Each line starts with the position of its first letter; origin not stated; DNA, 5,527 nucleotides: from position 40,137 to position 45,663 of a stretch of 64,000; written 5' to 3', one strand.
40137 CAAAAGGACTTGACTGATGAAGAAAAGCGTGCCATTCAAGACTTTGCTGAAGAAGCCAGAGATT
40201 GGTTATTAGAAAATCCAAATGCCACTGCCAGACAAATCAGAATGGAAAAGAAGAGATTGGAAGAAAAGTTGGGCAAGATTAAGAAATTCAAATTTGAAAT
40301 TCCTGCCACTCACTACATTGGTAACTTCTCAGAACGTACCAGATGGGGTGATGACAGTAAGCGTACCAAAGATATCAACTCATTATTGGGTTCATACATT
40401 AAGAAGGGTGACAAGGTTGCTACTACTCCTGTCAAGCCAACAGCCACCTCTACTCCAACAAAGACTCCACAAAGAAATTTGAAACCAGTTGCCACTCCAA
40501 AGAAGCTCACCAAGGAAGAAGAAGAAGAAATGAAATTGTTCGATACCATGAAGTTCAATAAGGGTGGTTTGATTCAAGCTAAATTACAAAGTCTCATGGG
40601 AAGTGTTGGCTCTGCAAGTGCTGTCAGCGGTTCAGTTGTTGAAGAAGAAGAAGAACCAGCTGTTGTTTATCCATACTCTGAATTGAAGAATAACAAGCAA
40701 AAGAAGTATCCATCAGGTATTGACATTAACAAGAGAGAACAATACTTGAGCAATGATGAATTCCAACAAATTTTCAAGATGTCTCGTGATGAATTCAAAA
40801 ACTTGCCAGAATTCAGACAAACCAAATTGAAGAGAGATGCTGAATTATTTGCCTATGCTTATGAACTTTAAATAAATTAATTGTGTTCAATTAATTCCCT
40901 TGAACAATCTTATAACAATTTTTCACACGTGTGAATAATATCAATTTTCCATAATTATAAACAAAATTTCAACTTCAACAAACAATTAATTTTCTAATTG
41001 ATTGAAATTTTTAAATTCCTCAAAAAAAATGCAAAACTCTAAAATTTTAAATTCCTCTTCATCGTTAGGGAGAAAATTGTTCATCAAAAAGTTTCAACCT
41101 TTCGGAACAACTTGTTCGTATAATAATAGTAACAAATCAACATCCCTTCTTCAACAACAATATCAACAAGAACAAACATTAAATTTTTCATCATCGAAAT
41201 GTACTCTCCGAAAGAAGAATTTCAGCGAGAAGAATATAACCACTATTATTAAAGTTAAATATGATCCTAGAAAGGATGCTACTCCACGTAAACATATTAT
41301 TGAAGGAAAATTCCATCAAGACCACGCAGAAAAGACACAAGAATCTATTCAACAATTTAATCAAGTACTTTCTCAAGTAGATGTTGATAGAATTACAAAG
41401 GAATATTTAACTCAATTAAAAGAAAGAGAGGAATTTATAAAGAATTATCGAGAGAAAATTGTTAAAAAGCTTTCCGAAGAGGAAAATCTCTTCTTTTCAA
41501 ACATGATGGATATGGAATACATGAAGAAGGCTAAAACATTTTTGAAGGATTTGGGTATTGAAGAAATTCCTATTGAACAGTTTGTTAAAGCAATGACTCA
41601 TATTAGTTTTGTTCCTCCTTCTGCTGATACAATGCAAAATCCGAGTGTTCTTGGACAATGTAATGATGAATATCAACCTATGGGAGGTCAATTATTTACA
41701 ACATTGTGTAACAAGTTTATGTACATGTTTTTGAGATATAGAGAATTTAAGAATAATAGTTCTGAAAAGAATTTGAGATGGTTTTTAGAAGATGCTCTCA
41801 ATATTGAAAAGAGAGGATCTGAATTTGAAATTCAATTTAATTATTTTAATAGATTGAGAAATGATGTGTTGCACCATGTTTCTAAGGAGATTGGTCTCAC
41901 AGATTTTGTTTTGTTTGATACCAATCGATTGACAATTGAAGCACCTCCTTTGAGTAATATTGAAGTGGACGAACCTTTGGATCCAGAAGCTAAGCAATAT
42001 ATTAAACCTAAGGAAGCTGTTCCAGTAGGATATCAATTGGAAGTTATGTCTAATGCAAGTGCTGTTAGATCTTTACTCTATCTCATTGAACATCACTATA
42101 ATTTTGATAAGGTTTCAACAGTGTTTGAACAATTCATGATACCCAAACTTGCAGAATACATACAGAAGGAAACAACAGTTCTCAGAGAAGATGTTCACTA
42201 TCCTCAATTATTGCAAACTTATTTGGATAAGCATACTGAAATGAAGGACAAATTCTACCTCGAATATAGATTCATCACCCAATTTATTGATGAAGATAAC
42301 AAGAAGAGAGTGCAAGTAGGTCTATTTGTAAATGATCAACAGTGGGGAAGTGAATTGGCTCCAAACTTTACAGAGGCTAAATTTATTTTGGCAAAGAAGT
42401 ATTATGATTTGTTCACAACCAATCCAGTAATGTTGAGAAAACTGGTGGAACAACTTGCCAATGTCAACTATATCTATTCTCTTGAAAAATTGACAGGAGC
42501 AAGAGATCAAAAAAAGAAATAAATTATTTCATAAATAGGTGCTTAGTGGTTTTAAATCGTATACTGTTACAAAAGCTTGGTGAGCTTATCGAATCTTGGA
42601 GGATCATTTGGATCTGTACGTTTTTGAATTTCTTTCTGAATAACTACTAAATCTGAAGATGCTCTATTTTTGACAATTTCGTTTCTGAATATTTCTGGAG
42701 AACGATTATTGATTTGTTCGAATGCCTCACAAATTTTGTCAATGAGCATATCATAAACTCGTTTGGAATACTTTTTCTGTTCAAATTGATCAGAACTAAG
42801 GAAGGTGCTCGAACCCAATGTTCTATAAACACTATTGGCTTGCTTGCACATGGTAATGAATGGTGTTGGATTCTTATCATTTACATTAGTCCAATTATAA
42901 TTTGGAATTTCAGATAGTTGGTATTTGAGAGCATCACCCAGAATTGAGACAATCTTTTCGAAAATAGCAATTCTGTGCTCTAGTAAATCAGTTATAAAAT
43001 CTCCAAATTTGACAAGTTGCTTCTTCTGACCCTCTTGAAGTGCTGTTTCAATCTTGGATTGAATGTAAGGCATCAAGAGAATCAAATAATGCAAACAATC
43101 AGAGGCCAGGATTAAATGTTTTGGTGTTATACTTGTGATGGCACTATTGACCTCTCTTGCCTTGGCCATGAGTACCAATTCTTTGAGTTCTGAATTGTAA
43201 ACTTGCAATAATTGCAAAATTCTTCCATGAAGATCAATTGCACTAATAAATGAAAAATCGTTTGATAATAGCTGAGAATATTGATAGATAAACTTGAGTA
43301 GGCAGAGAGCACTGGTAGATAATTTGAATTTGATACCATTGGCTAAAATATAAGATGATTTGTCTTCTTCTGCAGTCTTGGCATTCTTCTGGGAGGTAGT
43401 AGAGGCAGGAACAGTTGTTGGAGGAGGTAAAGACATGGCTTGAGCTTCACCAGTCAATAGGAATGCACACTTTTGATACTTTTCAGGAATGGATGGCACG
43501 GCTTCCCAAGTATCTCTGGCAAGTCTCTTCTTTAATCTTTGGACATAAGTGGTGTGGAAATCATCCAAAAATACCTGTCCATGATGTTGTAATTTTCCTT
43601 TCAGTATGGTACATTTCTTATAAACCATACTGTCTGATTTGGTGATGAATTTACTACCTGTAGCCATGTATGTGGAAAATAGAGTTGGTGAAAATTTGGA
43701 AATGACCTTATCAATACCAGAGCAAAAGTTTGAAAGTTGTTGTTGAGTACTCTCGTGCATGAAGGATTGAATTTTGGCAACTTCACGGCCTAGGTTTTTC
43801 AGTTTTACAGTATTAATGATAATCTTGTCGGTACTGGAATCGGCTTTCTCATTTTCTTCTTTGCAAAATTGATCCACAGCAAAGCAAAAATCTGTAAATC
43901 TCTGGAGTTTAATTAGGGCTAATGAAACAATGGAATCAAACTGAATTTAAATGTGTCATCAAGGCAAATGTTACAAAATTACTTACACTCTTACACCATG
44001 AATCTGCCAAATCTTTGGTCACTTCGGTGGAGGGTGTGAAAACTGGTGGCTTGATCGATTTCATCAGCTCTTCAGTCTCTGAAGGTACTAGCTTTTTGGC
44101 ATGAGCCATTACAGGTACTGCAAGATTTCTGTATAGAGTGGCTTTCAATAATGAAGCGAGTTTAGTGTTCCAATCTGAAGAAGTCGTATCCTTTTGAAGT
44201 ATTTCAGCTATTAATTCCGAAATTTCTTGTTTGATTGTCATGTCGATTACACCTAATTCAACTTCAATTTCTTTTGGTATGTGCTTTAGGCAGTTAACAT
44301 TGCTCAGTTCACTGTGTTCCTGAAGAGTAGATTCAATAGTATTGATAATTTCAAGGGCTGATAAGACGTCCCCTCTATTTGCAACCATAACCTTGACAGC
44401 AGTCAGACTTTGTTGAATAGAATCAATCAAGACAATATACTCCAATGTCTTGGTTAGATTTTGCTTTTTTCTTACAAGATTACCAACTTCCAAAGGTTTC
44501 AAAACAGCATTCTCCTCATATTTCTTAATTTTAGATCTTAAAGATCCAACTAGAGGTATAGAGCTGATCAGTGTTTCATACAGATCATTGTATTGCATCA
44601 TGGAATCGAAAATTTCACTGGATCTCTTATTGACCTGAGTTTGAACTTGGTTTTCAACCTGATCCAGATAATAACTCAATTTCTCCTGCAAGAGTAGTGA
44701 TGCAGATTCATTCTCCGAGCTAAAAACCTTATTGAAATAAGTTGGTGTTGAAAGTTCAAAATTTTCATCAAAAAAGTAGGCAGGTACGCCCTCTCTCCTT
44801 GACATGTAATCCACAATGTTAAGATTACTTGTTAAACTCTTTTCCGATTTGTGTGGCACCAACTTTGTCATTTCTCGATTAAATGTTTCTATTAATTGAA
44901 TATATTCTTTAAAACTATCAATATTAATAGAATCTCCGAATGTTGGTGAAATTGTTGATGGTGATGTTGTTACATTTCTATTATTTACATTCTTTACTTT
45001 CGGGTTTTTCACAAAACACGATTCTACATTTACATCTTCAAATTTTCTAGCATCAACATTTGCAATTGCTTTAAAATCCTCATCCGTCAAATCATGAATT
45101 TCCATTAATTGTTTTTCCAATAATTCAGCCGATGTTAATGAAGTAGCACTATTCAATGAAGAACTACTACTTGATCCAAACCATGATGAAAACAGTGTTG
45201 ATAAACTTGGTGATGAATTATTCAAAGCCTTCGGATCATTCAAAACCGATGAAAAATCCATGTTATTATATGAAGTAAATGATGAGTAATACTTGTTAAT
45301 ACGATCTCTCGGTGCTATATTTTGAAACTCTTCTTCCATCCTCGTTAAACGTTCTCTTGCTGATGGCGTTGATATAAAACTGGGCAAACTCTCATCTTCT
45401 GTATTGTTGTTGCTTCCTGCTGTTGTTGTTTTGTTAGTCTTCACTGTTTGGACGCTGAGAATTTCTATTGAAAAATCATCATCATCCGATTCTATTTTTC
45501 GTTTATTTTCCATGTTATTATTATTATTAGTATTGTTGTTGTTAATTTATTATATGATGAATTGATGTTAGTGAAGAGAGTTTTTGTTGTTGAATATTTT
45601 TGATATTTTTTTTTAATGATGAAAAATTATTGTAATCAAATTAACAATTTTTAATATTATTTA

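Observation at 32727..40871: Giant protein with armadillo repeats, a charged helix, ~22 Hsp70-lid-like repeats and a villin headpiece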

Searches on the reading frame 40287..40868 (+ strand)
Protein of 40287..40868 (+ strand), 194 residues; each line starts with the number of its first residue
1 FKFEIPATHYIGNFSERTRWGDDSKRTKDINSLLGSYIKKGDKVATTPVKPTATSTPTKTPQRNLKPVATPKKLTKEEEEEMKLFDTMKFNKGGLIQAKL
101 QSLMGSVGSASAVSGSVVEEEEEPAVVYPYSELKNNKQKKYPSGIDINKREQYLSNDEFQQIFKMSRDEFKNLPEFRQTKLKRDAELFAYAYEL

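Call 40: search_solved_structures(query=window:40287-40868:+, max_evalue=0.01, show_alignments=2)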
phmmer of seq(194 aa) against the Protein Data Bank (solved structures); distinct sequences matched with E-value up to 0.01: 23.
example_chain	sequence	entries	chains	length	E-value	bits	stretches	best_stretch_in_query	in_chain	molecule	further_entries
2rjv_A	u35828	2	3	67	2e-09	41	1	127-188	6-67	Villin-1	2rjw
1yu7_X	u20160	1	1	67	5.4e-09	39.6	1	127-188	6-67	Villin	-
3mya_A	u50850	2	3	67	7.3e-09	39.2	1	127-188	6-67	Villin-1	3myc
1qqv_A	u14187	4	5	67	1e-08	38.7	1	127-188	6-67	VILLIN HEADPIECE DOMAIN | Villin | Villin-1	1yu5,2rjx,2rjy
5vnt_A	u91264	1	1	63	1e-08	38.7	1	127-188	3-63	Villin-4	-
1yu8_X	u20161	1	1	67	2.7e-08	37.4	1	127-188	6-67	Villin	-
1zv6_A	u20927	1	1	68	2.8e-08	37.3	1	127-188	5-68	EPB49 protein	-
8iah_5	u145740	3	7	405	4.6e-08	36.6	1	28-188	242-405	Dematin actin binding protein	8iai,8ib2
1qzp_A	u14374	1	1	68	1.3e-07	35.1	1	127-188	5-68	dematin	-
3nkj_A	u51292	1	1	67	1.3e-07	35.1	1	127-188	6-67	Villin-1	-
1ujs_A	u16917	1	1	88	2.4e-07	34.2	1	111-189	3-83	actin-binding LIM protein homologue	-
2l3x_A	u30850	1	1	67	3.1e-07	33.9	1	127-188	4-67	ABLIM2 protein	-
9jvt_v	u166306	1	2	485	5.4e-07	33.1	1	127-188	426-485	Villin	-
3mye_X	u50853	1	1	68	5.9e-07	33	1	127-188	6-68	Villin-1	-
9jus_v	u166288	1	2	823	1.1e-06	32.1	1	127-188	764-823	villin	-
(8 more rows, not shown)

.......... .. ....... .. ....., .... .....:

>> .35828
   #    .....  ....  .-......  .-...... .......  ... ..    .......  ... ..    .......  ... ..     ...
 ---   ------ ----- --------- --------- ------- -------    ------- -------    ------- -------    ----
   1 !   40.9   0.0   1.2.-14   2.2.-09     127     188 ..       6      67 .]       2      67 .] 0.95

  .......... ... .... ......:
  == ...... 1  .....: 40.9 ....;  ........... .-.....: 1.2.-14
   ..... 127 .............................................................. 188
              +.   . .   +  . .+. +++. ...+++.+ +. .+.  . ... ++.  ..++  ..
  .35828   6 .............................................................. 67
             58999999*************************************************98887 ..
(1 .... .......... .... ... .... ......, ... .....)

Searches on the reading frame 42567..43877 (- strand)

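Call 63: search_protein_families(library=pfam, proteins=[window:42567-43877:-], max_evalue=0.0001)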
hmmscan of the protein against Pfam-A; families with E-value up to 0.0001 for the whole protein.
window:42567-43877:- (436 aa): 1 family
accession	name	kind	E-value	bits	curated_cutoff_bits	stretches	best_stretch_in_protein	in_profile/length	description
PF07928.17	Vps54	-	4.4e-29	102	27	1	183-315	3-132/133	Vps54-like protein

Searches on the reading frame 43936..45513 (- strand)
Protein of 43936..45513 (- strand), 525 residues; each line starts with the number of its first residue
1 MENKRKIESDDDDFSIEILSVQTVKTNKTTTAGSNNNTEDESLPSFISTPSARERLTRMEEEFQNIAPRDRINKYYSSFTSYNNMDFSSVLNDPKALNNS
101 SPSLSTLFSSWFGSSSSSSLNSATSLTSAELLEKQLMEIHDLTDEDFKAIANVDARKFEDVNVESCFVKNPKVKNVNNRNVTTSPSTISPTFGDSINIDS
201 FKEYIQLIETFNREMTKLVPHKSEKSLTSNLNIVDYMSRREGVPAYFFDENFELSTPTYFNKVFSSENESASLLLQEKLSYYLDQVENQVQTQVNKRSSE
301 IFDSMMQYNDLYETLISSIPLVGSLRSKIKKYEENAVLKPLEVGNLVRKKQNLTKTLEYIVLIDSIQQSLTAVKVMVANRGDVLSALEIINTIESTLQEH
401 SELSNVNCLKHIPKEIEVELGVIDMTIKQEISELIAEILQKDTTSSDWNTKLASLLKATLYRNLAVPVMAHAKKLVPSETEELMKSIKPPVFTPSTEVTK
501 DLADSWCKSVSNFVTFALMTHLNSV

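Call 63: search_protein_families(library=pfam, proteins=[window:43936-45513:-], max_evalue=0.0001)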
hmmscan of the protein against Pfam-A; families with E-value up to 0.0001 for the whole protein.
window:43936-45513:- (525 aa): 1 family
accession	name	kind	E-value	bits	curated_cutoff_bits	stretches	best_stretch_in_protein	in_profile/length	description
PF10475.15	Vps54_N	-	4e-09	36.6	27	1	243-434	4-191/291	Vacuolar-sorting protein 54, of GARP complex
